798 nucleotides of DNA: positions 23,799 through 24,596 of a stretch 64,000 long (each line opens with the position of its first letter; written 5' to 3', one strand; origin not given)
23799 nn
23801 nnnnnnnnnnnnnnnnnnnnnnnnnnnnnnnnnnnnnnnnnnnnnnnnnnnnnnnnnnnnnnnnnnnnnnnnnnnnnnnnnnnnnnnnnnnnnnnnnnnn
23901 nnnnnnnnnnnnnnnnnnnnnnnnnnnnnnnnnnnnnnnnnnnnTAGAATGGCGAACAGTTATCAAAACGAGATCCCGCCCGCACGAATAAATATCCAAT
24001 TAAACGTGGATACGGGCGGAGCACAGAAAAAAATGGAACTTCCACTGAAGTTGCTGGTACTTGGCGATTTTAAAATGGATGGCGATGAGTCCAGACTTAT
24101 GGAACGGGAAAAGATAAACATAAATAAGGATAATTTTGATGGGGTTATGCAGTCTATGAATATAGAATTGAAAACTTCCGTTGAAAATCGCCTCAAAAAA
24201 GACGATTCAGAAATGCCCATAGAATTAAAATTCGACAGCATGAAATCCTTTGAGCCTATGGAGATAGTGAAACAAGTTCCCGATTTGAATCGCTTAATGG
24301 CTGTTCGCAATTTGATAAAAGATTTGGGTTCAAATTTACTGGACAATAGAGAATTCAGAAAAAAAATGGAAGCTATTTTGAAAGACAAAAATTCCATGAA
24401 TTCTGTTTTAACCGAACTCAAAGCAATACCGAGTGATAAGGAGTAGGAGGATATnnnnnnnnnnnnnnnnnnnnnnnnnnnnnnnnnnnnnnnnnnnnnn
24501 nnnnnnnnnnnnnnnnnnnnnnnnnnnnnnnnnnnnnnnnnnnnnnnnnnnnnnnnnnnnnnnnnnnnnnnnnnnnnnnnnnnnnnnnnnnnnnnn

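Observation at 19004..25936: Partial type VI secretion locus in a Fibrobacterota-like genome: tssK, tssL-like, tssB and tssC only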

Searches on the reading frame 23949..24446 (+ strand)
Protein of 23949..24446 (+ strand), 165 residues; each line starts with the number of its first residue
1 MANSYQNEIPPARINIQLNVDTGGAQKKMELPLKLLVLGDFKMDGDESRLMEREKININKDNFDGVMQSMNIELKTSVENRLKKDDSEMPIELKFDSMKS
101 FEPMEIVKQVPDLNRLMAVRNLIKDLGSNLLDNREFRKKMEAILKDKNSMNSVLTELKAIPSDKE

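Call 3: search_protein_families(library=pfam, proteins=[window:23949-24446:+], max_evalue=0.01)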
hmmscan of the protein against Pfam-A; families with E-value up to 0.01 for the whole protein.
window:23949-24446:+ (165 aa): 1 family
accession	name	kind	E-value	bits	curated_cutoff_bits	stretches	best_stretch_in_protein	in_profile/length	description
PF05591.17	T6SS_VipA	-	9.1e-50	168.9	24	1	7-158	2-155/155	Type VI secretion system, VipA, VC_A0107 or Hcp2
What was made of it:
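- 23949..24446 (+): tssB (small sheath subunit). It starts 1 nt after the fusion gene's stop, so no tssA lies between them. PF05591 at 9e-50 (call 3).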

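Call 81: search_protein_families(library=ncbifam, proteins=[window:23949-24446:+], max_evalue=0.001)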
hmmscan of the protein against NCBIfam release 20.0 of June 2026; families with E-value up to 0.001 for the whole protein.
window:23949-24446:+ (165 aa): 1 family
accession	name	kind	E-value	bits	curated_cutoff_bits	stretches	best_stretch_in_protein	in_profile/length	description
TIGR03358.1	VI_chp_5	equivalog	7.5e-49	165.6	97.25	1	5-158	3-158/160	type VI secretion system contractile sheath small subunit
